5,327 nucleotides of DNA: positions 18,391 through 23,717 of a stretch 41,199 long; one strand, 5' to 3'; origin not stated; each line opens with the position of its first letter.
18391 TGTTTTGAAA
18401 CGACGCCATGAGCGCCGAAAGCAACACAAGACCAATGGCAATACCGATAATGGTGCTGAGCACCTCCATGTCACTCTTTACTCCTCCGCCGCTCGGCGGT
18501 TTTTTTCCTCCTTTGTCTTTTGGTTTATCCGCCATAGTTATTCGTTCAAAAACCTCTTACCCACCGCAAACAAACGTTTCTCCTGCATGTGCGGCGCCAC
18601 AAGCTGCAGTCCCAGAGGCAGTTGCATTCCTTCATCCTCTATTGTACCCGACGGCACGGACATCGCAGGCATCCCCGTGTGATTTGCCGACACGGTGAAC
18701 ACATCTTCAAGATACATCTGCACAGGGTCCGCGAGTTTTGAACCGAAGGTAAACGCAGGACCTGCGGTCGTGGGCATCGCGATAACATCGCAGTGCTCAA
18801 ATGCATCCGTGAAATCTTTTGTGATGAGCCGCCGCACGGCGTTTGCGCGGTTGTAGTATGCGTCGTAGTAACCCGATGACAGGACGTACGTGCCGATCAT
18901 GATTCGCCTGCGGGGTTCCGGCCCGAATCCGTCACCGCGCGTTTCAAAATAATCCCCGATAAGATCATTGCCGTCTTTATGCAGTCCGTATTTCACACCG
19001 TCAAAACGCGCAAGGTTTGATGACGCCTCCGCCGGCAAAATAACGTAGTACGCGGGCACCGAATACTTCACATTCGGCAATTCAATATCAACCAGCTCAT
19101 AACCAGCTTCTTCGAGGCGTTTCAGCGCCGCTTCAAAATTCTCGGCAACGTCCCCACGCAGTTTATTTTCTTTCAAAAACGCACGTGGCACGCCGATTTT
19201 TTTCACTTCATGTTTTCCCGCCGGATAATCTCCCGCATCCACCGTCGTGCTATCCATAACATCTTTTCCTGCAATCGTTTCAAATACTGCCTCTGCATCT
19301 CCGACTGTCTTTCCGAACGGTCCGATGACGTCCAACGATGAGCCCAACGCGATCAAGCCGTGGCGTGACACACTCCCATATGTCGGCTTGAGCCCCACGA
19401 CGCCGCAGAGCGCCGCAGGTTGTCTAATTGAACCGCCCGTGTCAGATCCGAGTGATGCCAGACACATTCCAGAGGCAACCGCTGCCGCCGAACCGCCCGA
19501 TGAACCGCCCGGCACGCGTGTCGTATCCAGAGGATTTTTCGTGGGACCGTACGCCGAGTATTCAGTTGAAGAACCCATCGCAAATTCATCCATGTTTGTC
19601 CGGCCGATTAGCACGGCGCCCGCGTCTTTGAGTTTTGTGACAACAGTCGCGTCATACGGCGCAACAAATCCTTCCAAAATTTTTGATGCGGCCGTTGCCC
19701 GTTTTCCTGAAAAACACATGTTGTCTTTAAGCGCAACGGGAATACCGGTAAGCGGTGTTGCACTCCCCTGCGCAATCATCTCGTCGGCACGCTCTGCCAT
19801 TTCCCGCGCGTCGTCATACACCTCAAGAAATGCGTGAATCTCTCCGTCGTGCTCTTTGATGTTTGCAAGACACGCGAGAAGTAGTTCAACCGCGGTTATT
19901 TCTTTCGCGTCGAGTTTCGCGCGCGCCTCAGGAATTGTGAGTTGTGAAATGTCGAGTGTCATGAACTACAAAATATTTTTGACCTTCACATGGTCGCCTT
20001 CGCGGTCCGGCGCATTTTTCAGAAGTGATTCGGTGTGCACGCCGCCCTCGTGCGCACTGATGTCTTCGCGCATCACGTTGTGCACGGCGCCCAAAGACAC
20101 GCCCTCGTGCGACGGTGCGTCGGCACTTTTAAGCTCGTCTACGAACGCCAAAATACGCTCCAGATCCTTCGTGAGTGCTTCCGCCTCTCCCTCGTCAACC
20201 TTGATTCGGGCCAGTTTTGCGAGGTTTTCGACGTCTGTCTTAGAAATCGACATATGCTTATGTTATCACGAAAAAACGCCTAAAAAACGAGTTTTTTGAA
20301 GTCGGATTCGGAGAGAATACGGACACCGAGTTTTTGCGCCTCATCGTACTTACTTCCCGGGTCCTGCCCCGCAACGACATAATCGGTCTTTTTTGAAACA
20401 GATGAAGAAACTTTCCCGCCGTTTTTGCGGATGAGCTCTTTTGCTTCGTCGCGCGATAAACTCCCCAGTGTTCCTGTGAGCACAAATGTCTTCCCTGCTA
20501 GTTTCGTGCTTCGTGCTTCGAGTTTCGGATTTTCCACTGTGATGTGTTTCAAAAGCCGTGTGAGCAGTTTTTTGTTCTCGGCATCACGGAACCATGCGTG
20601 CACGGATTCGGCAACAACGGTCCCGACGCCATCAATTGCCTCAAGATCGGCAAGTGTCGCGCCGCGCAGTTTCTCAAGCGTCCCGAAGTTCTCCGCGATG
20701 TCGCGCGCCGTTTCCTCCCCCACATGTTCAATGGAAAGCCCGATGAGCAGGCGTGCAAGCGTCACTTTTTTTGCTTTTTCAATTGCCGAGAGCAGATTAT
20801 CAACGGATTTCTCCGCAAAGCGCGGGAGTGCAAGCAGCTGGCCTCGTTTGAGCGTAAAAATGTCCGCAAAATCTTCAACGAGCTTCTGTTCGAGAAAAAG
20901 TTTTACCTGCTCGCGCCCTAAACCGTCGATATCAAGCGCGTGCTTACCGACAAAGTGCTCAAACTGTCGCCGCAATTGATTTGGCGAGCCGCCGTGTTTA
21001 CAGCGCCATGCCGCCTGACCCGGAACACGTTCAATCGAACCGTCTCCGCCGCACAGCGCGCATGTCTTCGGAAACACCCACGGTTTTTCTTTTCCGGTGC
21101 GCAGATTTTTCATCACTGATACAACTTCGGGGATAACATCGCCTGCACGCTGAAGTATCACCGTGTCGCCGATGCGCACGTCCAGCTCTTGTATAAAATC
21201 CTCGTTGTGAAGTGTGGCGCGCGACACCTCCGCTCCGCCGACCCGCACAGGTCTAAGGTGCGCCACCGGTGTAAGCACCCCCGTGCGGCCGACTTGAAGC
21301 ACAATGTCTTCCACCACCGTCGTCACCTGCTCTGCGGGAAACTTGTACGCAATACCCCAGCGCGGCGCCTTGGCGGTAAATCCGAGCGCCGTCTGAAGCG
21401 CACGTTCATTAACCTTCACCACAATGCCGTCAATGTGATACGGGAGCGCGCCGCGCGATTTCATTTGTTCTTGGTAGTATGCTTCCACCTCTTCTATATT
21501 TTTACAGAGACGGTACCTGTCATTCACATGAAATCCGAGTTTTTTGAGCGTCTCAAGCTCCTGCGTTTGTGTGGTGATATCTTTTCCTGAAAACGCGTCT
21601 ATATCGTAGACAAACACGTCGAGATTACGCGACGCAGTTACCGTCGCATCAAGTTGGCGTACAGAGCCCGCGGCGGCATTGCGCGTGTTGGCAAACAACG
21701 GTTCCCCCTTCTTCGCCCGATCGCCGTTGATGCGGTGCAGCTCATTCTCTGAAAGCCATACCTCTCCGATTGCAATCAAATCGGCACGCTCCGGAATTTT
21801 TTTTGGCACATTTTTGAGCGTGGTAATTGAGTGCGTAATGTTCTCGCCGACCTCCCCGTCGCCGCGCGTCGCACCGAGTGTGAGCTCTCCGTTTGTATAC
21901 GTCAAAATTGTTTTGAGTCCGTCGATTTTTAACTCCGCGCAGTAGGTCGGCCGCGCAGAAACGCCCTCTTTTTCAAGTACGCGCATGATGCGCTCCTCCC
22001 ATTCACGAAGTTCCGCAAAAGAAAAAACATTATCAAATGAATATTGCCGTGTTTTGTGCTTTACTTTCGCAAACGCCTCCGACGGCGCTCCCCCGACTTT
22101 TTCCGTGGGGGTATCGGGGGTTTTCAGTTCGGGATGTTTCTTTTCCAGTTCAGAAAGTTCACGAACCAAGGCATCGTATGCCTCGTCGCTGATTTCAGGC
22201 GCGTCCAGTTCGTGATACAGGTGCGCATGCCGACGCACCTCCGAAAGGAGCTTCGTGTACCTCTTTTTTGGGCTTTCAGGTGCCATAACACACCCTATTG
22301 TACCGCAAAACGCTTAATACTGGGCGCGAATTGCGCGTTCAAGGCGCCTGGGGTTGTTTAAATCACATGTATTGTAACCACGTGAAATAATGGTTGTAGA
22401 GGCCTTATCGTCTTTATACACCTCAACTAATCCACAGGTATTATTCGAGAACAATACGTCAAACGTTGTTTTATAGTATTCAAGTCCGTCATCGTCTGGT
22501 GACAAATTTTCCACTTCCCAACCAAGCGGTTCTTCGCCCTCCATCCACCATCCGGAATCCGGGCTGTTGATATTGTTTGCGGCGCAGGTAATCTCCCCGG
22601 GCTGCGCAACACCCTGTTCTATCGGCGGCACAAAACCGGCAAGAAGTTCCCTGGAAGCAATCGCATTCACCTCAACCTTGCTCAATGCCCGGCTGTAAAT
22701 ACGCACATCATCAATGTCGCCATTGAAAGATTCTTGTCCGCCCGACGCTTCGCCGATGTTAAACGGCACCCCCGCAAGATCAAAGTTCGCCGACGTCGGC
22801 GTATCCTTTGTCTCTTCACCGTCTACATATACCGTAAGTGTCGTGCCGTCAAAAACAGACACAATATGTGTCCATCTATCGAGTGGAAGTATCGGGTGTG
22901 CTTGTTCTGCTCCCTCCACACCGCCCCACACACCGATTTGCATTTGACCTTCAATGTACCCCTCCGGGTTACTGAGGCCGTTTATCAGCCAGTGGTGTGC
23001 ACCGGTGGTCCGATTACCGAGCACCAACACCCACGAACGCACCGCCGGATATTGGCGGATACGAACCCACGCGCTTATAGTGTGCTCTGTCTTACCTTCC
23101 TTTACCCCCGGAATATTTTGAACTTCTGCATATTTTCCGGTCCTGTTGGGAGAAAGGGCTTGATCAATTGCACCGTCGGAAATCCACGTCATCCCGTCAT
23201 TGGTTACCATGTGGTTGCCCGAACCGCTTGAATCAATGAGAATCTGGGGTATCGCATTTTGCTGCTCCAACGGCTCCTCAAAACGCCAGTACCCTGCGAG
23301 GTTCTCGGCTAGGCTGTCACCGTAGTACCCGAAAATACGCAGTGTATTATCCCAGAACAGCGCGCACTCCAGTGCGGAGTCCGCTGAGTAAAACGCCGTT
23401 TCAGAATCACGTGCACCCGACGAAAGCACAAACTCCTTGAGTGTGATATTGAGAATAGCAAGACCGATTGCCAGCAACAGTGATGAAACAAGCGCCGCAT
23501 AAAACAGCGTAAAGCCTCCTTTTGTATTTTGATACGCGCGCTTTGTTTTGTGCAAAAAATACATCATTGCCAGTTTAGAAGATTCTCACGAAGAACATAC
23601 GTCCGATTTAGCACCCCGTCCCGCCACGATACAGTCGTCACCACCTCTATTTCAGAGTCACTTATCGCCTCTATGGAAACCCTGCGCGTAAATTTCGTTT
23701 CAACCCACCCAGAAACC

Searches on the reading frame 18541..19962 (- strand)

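Call 82: search_protein_families(library=pfam, proteins=[window:18541-19962:-], max_evalue=0.00001)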
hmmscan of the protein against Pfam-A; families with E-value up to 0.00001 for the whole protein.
window:18541-19962:- (474 aa): 1 family
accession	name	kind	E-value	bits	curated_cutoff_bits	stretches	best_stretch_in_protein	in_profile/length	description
PF01425.27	Amidase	-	5.9e-143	477.6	27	1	26-464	1-444/445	Amidase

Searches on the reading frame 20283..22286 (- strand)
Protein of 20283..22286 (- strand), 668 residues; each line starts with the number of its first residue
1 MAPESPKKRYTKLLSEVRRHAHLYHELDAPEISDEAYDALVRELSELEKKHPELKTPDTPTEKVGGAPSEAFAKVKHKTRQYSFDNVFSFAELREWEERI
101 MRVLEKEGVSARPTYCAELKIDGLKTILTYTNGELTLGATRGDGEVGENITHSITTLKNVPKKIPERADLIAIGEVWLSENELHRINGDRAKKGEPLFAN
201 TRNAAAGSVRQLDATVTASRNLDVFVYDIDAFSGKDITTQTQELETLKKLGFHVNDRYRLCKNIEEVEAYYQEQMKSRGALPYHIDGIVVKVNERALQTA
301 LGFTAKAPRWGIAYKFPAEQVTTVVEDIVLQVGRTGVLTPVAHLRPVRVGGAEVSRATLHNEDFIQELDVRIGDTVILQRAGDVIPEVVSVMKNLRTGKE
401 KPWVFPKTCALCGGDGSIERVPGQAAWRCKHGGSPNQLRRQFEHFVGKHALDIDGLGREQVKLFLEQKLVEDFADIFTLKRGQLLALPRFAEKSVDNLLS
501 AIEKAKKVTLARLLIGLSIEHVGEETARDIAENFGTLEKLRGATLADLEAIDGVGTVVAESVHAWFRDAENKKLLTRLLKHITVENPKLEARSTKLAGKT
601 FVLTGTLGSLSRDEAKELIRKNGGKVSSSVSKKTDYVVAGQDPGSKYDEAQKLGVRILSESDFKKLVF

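Call 82: search_protein_families(library=pfam, proteins=[window:20283-22286:-], max_evalue=0.00001)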
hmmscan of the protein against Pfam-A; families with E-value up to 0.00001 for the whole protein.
window:20283-22286:- (668 aa): 7 families
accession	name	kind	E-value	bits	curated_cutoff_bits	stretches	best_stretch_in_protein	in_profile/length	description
PF01653.23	DNA_ligase_aden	-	6.4e-84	281.9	27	1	71-319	3-253/253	NAD-dependent DNA ligase adenylation domain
PF03120.22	DNA_ligase_OB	-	3.3e-34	117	32.9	1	322-399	1-78/79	NAD-dependent DNA ligase OB-fold domain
PF12826.13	HHH_2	-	2.6e-20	72.8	27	1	512-574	1-63/64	Helix-hairpin-helix motif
PF00533.33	BRCT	-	1e-19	70.9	21.3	1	593-665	3-76/78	BRCA1 C Terminus (BRCT) domain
PF14520.12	HHH_5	-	8.9e-12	45.8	27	0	517-562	5-51/57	Helix-hairpin-helix domain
PF22745.1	Nlig-Ia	-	7.1e-09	36.6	27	1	10-54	6-50/92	DNA ligase-like, N-terminal NAD+-binding domain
PF12738.14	PTCB-BRCT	-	6.6e-08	32.9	22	1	604-659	6-60/63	twin BRCT domain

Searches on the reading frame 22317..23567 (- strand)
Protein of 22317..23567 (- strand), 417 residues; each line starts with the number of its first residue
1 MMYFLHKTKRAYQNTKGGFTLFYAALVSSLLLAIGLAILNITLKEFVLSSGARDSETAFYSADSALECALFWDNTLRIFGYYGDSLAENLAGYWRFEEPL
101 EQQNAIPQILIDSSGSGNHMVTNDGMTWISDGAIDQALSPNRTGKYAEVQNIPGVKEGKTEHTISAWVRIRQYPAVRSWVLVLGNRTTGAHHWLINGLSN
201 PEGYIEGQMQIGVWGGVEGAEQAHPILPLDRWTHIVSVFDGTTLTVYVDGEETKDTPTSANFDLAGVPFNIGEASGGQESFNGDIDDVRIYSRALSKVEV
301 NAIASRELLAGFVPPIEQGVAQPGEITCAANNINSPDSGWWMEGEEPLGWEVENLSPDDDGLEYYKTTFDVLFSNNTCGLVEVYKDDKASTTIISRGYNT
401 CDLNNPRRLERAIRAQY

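Call 82: search_protein_families(library=pfam, proteins=[window:22317-23567:-], max_evalue=0.00001)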
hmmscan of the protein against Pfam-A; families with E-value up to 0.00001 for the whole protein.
window:22317-23567:- (417 aa): 1 family
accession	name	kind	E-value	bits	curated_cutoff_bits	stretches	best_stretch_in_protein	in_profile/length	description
PF13385.13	Laminin_G_3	-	6.5e-27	95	27.6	1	145-300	5-150/151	Concanavalin A-like lectin/glucanases superfamily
